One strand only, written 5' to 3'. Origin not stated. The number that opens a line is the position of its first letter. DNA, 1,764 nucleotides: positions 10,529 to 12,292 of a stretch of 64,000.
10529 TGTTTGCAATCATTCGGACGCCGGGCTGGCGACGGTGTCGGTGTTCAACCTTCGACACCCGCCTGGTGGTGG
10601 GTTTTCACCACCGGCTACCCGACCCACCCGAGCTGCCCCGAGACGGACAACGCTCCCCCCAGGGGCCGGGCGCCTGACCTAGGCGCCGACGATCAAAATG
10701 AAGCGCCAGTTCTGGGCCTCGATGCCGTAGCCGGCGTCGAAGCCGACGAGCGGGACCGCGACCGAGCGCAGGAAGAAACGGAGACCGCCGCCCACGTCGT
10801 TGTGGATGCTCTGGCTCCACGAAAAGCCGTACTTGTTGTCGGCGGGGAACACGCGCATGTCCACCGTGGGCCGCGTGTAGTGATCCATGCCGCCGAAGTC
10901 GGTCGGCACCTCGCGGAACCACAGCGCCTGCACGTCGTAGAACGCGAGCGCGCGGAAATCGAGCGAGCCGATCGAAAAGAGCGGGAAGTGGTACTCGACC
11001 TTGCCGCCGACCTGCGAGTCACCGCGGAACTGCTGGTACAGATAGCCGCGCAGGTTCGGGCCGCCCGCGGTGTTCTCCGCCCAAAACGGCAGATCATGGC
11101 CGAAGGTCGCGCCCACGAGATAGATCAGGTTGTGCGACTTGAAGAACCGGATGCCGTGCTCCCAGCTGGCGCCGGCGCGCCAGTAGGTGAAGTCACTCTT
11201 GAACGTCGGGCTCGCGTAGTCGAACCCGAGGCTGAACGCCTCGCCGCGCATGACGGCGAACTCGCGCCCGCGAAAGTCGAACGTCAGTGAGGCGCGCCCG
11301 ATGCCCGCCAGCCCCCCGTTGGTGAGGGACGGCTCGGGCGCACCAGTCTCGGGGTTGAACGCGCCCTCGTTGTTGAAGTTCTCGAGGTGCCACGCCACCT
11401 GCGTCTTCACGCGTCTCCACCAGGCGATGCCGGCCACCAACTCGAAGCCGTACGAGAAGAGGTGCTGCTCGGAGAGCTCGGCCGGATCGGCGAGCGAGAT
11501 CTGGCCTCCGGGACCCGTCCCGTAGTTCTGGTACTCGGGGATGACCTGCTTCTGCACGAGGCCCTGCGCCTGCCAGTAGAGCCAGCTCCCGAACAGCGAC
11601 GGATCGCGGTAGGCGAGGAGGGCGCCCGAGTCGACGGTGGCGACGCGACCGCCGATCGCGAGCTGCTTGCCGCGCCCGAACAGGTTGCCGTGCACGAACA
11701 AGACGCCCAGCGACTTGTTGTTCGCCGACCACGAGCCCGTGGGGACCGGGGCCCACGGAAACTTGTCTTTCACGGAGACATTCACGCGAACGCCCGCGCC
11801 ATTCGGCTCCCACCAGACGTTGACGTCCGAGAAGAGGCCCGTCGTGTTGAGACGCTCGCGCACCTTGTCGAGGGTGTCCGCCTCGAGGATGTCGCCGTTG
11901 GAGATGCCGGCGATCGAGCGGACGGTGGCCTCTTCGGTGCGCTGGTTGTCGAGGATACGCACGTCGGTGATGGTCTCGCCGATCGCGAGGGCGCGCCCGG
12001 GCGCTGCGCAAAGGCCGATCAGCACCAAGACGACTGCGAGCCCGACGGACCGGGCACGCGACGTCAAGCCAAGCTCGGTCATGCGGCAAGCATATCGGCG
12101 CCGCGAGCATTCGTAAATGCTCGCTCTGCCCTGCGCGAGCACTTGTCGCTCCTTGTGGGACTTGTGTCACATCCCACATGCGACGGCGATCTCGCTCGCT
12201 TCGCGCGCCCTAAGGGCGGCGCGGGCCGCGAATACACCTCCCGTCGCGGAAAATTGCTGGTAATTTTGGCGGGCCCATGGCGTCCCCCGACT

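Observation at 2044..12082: Polysaccharide locus combining an AsnB-type amidotransferase, an NTP-transferase plus HAD phosphatase pair and an Omp85-like barrel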

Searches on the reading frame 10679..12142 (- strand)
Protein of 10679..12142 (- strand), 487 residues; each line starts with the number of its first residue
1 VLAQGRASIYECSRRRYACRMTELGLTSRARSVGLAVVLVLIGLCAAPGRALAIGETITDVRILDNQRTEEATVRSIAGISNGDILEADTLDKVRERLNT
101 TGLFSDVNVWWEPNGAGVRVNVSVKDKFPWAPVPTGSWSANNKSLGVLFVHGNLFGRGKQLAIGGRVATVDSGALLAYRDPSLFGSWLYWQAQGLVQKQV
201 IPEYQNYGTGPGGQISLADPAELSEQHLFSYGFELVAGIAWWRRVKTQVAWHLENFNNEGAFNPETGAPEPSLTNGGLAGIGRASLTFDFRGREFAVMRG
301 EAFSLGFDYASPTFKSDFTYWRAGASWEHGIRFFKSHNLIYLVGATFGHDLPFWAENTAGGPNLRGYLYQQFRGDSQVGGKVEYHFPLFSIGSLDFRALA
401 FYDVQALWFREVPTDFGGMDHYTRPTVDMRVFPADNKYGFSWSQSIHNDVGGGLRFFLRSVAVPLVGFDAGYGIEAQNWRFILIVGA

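Call 6: search_protein_families(library=pfam, proteins=[window:10679-12142:-], max_evalue=0.01)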
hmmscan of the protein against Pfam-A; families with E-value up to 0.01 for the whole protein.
window:10679-12142:- (487 aa): 2 families
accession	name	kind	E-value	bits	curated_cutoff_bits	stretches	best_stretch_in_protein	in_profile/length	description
PF01103.29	Omp85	-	1.3e-12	48.4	24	1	153-419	1-273/325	Omp85 superfamily domain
PF07244.20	POTRA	-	2.1e-05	25.6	21.3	1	57-125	2-77/79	Surface antigen variable number repeat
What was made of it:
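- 10679..12082 (-): Single-POTRA Omp85 barrel (467 aa including the signal peptide), a separate transcription unit. PF01103 scores 48.4 bits and PF07244 scores 25.6 bits (call 6).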

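Call 7: search_protein_families(library=ncbifam, proteins=[window:10679-12142:-], max_evalue=0.001)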
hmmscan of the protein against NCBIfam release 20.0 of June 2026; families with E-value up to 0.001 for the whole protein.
window:10679-12142:- (487 aa): 2 families
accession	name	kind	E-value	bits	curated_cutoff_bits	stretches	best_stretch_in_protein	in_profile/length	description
TIGR03303.1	OM_YaeT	equivalog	3.5e-14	52.1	297.15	1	58-430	324-689/741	outer membrane protein assembly factor BamA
NF047779.1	Omp85_fam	subfamily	2.6e-06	27.2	200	1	263-463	208-401/423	Omp85 family outer membrane protein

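Call 12: find_homologous_proteins(query=window:10679-12082:-)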
Query window:10679-12082:- (467 aa): 548 proteins with E <= 0.001 among 8000 candidates; the best 120 are listed.
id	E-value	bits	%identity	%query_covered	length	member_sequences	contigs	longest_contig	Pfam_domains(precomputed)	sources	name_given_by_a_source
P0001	0.0e+0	1080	100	100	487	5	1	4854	PF01103.30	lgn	-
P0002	6.2e-250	848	78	100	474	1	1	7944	PF01103.30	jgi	jgi:outer membrane protein assembly factor BamA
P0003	8.8e-250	847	78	100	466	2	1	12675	PF01103.30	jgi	jgi:outer membrane protein assembly factor BamA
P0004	7.6e-248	841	78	100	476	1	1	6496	PF01103.30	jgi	jgi:outer membrane protein insertion porin family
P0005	3.2e-246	836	77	100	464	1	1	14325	PF01103.30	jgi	jgi:outer membrane protein insertion porin family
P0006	7.0e-246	835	77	100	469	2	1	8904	PF01103.30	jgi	jgi:outer membrane protein insertion porin family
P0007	5.6e-244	828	77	100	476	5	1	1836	PF01103.30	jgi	jgi:outer membrane protein insertion porin family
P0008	9.9e-242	821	77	100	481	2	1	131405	PF01103.30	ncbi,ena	-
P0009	1.2e-241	821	76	100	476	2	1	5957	PF01103.30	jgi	jgi:outer membrane protein assembly factor BamA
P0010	5.3e-240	815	76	100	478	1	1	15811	PF01103.30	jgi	jgi:hypothetical protein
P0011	8.8e-240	814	75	100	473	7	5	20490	PF01103.30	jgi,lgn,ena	-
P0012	7.4e-239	811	75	100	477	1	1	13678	PF01103.30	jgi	jgi:hypothetical protein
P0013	4.3e-236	802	74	100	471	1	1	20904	PF01103.30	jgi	jgi:outer membrane protein assembly factor BamA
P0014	3.4e-235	799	73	100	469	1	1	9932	PF07244.21,PF01103.30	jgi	jgi:outer membrane protein assembly factor BamA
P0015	3.2e-234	796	71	100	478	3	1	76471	PF01103.30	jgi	jgi:outer membrane protein assembly factor BamA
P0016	3.5e-233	793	74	100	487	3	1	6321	PF01103.30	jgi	jgi:outer membrane protein insertion porin family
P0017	4.9e-233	792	76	100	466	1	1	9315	PF01103.30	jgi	jgi:outer membrane protein insertion porin family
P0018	6.6e-233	792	74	100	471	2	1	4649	PF07244.21,PF01103.30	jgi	jgi:outer membrane protein insertion porin family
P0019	6.2e-231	785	72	100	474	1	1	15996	PF01103.30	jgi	jgi:outer membrane protein assembly factor BamA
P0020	2.9e-230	783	73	100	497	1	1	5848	PF01103.30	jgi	jgi:outer membrane protein insertion porin family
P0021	5.1e-228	776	75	94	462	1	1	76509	PF07244.21,PF01103.30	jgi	jgi:outer membrane protein insertion porin family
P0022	1.6e-226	771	73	100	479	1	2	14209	PF01103.30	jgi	jgi:outer membrane protein insertion porin family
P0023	3.2e-225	766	69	100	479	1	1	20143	PF01103.30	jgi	jgi:outer membrane protein assembly factor BamA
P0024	7.5e-224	762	75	94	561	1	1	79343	PF07244.21,PF01103.30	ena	-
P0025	3.7e-223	760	76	94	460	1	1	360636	PF07244.21,PF01103.30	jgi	jgi:outer membrane protein insertion porin family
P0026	9.4e-222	755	71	100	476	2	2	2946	PF01103.30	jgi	-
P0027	1.0e-221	755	71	100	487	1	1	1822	PF01103.30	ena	-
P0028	4.0e-219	746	70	100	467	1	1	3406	PF01103.30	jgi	jgi:outer membrane protein insertion porin family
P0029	3.6e-218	743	70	100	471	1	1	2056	PF01103.30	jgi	jgi:outer membrane protein insertion porin family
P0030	4.7e-216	736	69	100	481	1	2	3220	PF01103.30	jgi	jgi:outer membrane protein assembly factor BamA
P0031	5.6e-216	736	69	100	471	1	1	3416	PF01103.30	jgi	jgi:outer membrane protein assembly factor BamA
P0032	1.7e-215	734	69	100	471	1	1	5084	PF01103.30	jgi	jgi:outer membrane protein insertion porin family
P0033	1.7e-215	734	69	100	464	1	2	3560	PF01103.30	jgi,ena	jgi:outer membrane protein assembly factor BamA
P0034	1.8e-215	734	70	94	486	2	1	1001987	PF01103.30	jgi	jgi:outer membrane protein assembly factor BamA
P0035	5.1e-215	733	71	98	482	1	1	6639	PF01103.30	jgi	jgi:outer membrane protein insertion porin family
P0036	5.2e-215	733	69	100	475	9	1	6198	PF07244.21,PF01103.30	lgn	-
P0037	8.0e-214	729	69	100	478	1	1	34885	PF01103.30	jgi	jgi:outer membrane protein insertion porin family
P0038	9.4e-214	729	69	100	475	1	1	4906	PF07244.21,PF01103.30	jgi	jgi:outer membrane protein assembly factor BamA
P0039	2.3e-212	724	78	85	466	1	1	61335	PF01103.30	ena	-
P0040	3.5e-212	723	70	94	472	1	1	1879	PF01103.30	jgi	jgi:outer membrane protein assembly factor BamA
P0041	6.6e-212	722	69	98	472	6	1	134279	PF01103.30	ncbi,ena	-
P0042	9.1e-212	722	70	94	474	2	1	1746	PF01103.30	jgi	jgi:outer membrane protein insertion porin family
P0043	1.6e-211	721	69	94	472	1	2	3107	PF01103.30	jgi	jgi:outer membrane protein insertion porin family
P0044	1.8e-211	721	69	96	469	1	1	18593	PF01103.30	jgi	jgi:outer membrane protein assembly factor BamA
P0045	3.4e-211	720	68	98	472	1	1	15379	PF01103.30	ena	-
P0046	3.5e-211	720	68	98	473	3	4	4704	PF01103.30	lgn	-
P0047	4.8e-211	720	68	100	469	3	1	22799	PF01103.30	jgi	jgi:outer membrane protein insertion porin family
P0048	5.7e-211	719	68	97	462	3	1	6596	PF01103.30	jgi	jgi:outer membrane protein insertion porin family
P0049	5.9e-211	719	68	99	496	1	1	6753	PF01103.30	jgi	jgi:outer membrane protein insertion porin family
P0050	8.7e-211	719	71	94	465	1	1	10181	PF01103.30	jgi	jgi:outer membrane protein assembly factor BamA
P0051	2.9e-210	717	68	98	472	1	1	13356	PF01103.30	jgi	jgi:outer membrane protein insertion porin family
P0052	5.7e-210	716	67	100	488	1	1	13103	PF01103.30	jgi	-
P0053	8.0e-210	716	68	98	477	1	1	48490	PF01103.30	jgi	jgi:outer membrane protein assembly factor BamA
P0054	1.1e-209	715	68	97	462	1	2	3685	PF01103.30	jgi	jgi:outer membrane protein insertion porin family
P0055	2.4e-209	714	69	94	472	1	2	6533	PF01103.30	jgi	jgi:outer membrane protein insertion porin family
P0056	3.8e-209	713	67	100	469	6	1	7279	PF01103.30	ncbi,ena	-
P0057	3.1e-208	710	69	97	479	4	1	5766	PF01103.30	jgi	jgi:outer membrane protein insertion porin family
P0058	4.5e-208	710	68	96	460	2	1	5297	PF01103.30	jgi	jgi:outer membrane protein assembly factor BamA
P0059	8.2e-208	709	68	96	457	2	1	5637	PF01103.30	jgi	jgi:outer membrane protein assembly factor BamA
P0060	1.4e-207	708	67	98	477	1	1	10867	PF01103.30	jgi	jgi:outer membrane protein insertion porin family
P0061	1.7e-207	708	67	98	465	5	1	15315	PF01103.30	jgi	jgi:outer membrane protein insertion porin family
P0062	2.5e-207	707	67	99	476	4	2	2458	PF01103.30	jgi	jgi:outer membrane protein insertion porin family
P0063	3.6e-207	707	69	95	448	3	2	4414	PF01103.30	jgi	jgi:outer membrane protein insertion porin family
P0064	8.3e-207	706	70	94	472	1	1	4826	PF01103.30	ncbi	-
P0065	2.2e-206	704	68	96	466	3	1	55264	PF01103.30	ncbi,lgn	-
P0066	1.8e-205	701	67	100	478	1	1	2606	PF01103.30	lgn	-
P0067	3.1e-205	701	69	97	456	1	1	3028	PF01103.30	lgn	-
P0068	4.1e-205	700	66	100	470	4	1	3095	PF01103.30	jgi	jgi:outer membrane protein insertion porin family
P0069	2.6e-204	697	67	96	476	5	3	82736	PF01103.30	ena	-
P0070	3.4e-204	697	66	98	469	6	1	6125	PF01103.30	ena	-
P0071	4.3e-204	697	67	100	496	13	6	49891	PF01103.30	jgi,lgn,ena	jgi:outer membrane protein assembly factor BamA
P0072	4.6e-204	697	66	99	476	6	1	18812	PF01103.30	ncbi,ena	-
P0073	4.9e-204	697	64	100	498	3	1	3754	PF01103.30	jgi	jgi:outer membrane protein assembly factor BamA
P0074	5.0e-204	697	66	100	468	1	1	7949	PF01103.30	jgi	jgi:outer membrane protein insertion porin family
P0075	6.4e-204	696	66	100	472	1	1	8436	PF01103.30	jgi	jgi:outer membrane protein assembly factor BamA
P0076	6.7e-204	696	65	100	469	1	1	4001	PF01103.30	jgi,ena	-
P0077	5.9e-203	693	68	97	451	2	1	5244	PF01103.30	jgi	jgi:outer membrane protein assembly factor BamA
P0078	7.8e-203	693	68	94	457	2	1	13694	PF01103.30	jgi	jgi:outer membrane protein insertion porin family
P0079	1.5e-202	692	67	99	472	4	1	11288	PF01103.30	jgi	jgi:outer membrane protein assembly factor BamA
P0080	3.6e-202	690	69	94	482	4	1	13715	PF01103.30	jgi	jgi:outer membrane protein insertion porin family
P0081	5.3e-202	690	67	100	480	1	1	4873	PF01103.30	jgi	jgi:outer membrane protein insertion porin family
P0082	1.6e-201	688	66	96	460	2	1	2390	PF01103.30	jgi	-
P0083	1.6e-201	688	67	94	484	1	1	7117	PF01103.30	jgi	jgi:outer membrane protein assembly factor BamA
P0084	1.8e-201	688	65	100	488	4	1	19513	PF01103.30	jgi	jgi:outer membrane protein assembly factor BamA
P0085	1.9e-201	688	65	100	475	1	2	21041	PF01103.30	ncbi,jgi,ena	-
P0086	2.4e-201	688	66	99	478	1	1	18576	PF01103.30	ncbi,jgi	ncbi:MAG TPA: BamA/TamA family outer membrane protein [Polyangia bacterium]|jgi:outer membrane prote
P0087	3.2e-201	687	66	99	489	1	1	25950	PF07244.21,PF01103.30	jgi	jgi:outer membrane protein assembly factor BamA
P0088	9.4e-201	686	66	98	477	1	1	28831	PF01103.30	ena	-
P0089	1.2e-200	685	65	100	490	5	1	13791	PF01103.30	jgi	jgi:outer membrane protein assembly factor BamA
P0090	2.3e-200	684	66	94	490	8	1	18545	PF01103.30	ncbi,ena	-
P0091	2.4e-200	684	68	96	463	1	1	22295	PF01103.30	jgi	jgi:outer membrane protein assembly factor BamA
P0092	3.2e-200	684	65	100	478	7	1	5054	PF01103.30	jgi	jgi:outer membrane protein assembly factor BamA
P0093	4.0e-200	684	66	98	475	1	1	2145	PF01103.30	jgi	jgi:outer membrane protein assembly factor BamA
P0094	1.5e-199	682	65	98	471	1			PF01103.30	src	-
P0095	2.8e-199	681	65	98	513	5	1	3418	PF01103.30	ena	-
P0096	7.6e-199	679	65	100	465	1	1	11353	PF01103.30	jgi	jgi:outer membrane protein insertion porin family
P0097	1.6e-198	678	64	99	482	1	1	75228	PF01103.30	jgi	jgi:outer membrane protein assembly factor BamA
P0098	2.9e-198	677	68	94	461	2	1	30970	PF01103.30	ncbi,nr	ncbi:MAG: outer membrane protein family [Myxococcales bacterium]|nr:outer membrane protein family [M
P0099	3.6e-198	677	68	95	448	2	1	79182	PF01103.30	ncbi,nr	ncbi:MAG TPA: BamA/TamA family outer membrane protein [Polyangia bacterium]|nr:BamA/TamA family oute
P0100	5.5e-198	677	67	96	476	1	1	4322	PF01103.30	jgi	jgi:outer membrane protein assembly factor BamA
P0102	7.8e-198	676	66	99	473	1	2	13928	PF01103.30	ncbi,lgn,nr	ncbi:MAG TPA: BamA/TamA family outer membrane protein [Polyangia bacterium]|nr:BamA/TamA family oute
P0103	1.2e-197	675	67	94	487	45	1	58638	PF01103.30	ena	-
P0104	2.8e-197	674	68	94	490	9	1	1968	PF01103.30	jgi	jgi:outer membrane protein insertion porin family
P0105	4.1e-197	674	67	98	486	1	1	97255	PF01103.30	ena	-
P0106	4.3e-197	674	65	100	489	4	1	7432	PF01103.30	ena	-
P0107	4.8e-197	673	66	98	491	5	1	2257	PF01103.30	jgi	jgi:outer membrane protein insertion porin family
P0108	1.6e-196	672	65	100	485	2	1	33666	PF01103.30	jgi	jgi:outer membrane protein assembly factor BamA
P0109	3.4e-196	671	67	94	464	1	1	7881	PF01103.30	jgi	jgi:outer membrane protein assembly factor BamA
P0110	4.2e-196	670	64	100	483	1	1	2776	PF01103.30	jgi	jgi:outer membrane protein assembly factor BamA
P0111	4.9e-196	670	64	100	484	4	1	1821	PF01103.30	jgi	jgi:outer membrane protein assembly factor BamA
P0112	2.1e-195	668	67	94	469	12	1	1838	PF01103.30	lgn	-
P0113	5.1e-195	667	66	97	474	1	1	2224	PF01103.30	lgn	-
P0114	6.2e-195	667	65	98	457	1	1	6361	PF01103.30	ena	-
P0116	1.1e-194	666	64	100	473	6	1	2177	PF01103.30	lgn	-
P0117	1.2e-194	666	65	100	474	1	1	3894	PF01103.30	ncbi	ncbi:MAG: BamA/TamA family outer membrane protein [Pseudomonadota bacterium]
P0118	1.7e-194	665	65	98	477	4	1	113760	PF01103.30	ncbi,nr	ncbi:MAG TPA: BamA/TamA family outer membrane protein [Polyangia bacterium]|nr:BamA/TamA family oute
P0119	6.6e-194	663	65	100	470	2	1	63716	PF01103.30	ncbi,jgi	ncbi:MAG: BamA/TamA family outer membrane protein [Polyangia bacterium]|jgi:outer membrane protein a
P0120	1.1e-193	662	64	98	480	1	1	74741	PF01103.30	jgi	jgi:outer membrane protein insertion porin family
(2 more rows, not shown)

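Call 14: find_related_loci(query=A1, collection=genome_contigs, flank=10000)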
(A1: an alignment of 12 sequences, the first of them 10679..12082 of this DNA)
Query A1 (467 aa) in genome_contigs; peptide patterns used: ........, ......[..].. (x = any residue, [..] = any of these).
130 stretches matched a pattern; 86 encode a relative of the query (tblastn E <= 1e-3); the best 80 are kept; 80 distinct loci.
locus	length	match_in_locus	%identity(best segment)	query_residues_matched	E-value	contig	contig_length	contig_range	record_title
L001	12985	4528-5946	77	1-467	0e+0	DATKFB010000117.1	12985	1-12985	MAG TPA_asm: Polyangia bacterium isolate SMAG_U14514 k141_551414, whole genome shotgun sequence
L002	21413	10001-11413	76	1-467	0e+0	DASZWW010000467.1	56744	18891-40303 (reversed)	MAG TPA_asm: Polyangia bacterium isolate SMAG_U6167 k141_665423, whole genome shotgun sequence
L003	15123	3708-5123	67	1-467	0e+0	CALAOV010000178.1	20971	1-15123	MAG TPA_asm: uncultured Myxococcales bacterium isolate ERR1034454_bin.31_CONCOCT_v1.1_MAG genome assembly, contig: ERZ17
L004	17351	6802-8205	68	11-467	0e+0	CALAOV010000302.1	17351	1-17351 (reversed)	MAG TPA_asm: uncultured Myxococcales bacterium isolate ERR1034454_bin.31_CONCOCT_v1.1_MAG genome assembly, contig: ERZ17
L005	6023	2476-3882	67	1-467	0e+0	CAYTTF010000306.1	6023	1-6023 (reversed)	MAG TPA_asm: uncultured Myxococcales bacterium isolate binchicken_co54_184 genome assembly, contig: NODE_24529_length_60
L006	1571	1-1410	67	2-467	0e+0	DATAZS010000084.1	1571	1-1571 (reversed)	MAG TPA_asm: Polyangia bacterium isolate SMAG_U5711 k141_2106851, whole genome shotgun sequence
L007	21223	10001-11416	65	1-467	0e+0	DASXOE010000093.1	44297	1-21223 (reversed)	MAG TPA_asm: Polyangia bacterium isolate SMAG_U5372 k141_2194218, whole genome shotgun sequence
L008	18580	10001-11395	67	10-467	0e+0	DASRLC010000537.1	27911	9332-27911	MAG TPA_asm: Polyangia bacterium isolate SMAG_U10178 k141_215603, whole genome shotgun sequence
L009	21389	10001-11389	66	10-467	0e+0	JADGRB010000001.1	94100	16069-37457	MAG: Proteobacteria bacterium isolate Chersky.8_6 contig-100_6, whole genome shotgun sequence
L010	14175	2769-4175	67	1-467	0e+0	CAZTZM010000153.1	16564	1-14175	MAG TPA_asm: uncultured Myxococcales bacterium isolate binchicken_co84_305 genome assembly, contig: k141_1087648, whole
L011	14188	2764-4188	66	8-467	0e+0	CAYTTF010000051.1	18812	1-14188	MAG TPA_asm: uncultured Myxococcales bacterium isolate binchicken_co54_184 genome assembly, contig: NODE_5197_length_188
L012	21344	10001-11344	69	28-467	0e+0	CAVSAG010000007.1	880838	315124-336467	MAG: uncultured proteobacterium isolate MFD05841.bin.2.137 genome assembly, contig: contig_6335, whole genome shotgun se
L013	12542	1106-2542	66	3-467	0e+0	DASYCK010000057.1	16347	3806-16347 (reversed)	MAG TPA_asm: Polyangia bacterium isolate SMAG_U4931 k141_3939277, whole genome shotgun sequence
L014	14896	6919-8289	67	2-467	0e+0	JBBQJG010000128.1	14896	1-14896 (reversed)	MAG: Polyangia bacterium isolate Co_metawrap_742 Cmw_742_k141_21476998_length_14896_cov_9.0000, whole genome shotgun seq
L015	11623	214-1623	66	6-467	0e+0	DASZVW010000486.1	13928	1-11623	MAG TPA_asm: Polyangia bacterium isolate SMAG_U6141 k141_22829, whole genome shotgun sequence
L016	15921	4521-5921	66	27-467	0e+0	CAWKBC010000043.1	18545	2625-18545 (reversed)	MAG: uncultured proteobacterium isolate MFD04540.bin.3.176 genome assembly, contig: contig_6196, whole genome shotgun se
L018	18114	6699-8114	65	11-466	0e+0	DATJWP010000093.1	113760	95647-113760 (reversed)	MAG TPA_asm: Polyangia bacterium isolate SMAG_U15102 k141_3031204, whole genome shotgun sequence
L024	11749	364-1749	62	5-467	0e+0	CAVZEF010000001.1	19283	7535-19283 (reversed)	MAG: uncultured proteobacterium isolate MFD05841.bin.2.175 genome assembly, contig: contig_111453, whole genome shotgun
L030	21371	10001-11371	58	11-467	3e-174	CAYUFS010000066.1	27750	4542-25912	MAG TPA_asm: uncultured Myxococcales bacterium isolate binchicken_co54_263 genome assembly, contig: NODE_2921_length_277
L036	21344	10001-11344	56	22-467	2e-157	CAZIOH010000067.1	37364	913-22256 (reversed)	MAG TPA_asm: uncultured Myxococcales bacterium isolate binchicken_co54_403 genome assembly, contig: NODE_1864_length_373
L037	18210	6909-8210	62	30-467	0e+0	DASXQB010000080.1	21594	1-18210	MAG TPA_asm: Polyangia bacterium isolate SMAG_U5423 k141_2721443, whole genome shotgun sequence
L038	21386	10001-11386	68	18-467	0e+0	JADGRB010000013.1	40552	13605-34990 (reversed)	MAG: Proteobacteria bacterium isolate Chersky.8_6 contig-100_50, whole genome shotgun sequence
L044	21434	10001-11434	49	6-467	4e-134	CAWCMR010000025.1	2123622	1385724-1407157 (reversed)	MAG: uncultured delta proteobacterium isolate MFD05502.bin.2.118 genome assembly, contig: contig_8782, whole genome shot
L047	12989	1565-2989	49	1-466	3e-131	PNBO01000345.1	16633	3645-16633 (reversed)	MAG: Myxococcales bacterium isolate fen_1138 73.20120700_E3M.16_contig_4565, whole genome shotgun sequence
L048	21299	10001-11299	52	34-467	4e-131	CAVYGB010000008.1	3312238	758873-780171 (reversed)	MAG: uncultured delta proteobacterium isolate MFD01275.bin.2.10 genome assembly, contig: contig_5168, whole genome shotg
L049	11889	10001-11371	50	11-467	1e-130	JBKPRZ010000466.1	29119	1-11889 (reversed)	MAG: Myxococcota bacterium isolate GS_EKS_MAG_00035 GS_EKS_000003705924, whole genome shotgun sequence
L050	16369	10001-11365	48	17-466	1e-128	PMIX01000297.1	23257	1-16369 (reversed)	MAG: Myxococcales bacterium isolate fen_1127 73.20120600_E3D.16_contig_22052, whole genome shotgun sequence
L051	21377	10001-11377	48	17-466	1e-128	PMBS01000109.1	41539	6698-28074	MAG: Myxococcales bacterium isolate fen_1144 73.20120700_E3M.35_contig_9806, whole genome shotgun sequence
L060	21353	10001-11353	49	19-467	5e-123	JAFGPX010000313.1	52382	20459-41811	MAG: Deltaproteobacteria bacterium isolate Zod_Metabat.714 k87_13575624, whole genome shotgun sequence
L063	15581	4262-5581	49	31-467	8e-120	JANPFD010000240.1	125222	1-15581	MAG: Myxococcales bacterium isolate VAR_78_concoct_94_sub VAR_78_k141_4269919, whole genome shotgun sequence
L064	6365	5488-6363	61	29-326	7e-118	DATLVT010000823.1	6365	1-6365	MAG TPA_asm: Polyangia bacterium isolate SMAG_U13199 k141_560421, whole genome shotgun sequence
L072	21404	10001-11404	76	22-466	2e-166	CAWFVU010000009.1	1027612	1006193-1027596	MAG: uncultured proteobacterium isolate MFD04967.bin.2.10 genome assembly, contig: contig_8898, whole genome shotgun seq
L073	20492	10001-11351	44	17-466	2e-113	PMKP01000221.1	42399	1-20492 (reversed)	MAG: Myxococcales bacterium isolate fen_1123 73.20120600_E1D.81_contig_15404, whole genome shotgun sequence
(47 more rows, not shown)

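Call 38: predict_structure(alignment_id=A2)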
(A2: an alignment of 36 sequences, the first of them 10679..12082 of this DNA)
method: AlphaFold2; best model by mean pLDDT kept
length: 467 residues; sequences in the alignment: 36
mean_pLDDT: 78.8   pTM: 0.66
mean pLDDT of the five models: 78.8, 76.4, 76.1, 74.4, 59.5
residues with pLDDT >= 90: 119; 70-90: 229; 50-70: 92; < 50: 27
segments of 3 or more residues with pLDDT < 50: 1-15, 23-31
pLDDT, mean of each block of 10 residues (from residue 1): 35 51 47 77 69 76 86 77 72 86 68 68 75 62 82 85 67 91 83 82 89 91 84 94 88 88 93 71 95 93 95 85 93 87 80 91 88 82 91 58 63 68 88 78 70 88 68
secondary structure, 60 per line:
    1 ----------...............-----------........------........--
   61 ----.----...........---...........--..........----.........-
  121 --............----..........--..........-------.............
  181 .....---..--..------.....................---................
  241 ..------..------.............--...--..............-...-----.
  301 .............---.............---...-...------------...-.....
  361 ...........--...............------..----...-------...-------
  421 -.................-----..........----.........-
elements in order: H11-25 E37-44 H51-58 H70-80 E84-94 E97-106 E111-119 E123-134 E139-148 E151-160 E168-185 E201-221 E225-242 E257-269 E272-274 E277-290 E300-313 E317-329 E337-339 E352-354 E356-371 E374-388 E401-403 E411-413 H422-425 E426-438 E444-453 E458-466
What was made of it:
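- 10679..12082 (-): AlphaFold model in call 38.
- On Omp85 superfamily: The AlphaFold model has 16 strands (call 38). There is one beta-alpha-alpha-beta-beta unit at residues 37-106 (call 38).
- Checked: An AlphaFold model (pLDDT 78.8, call 38) shows one beta-alpha-alpha-beta-beta POTRA domain and 16 barrel strands.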
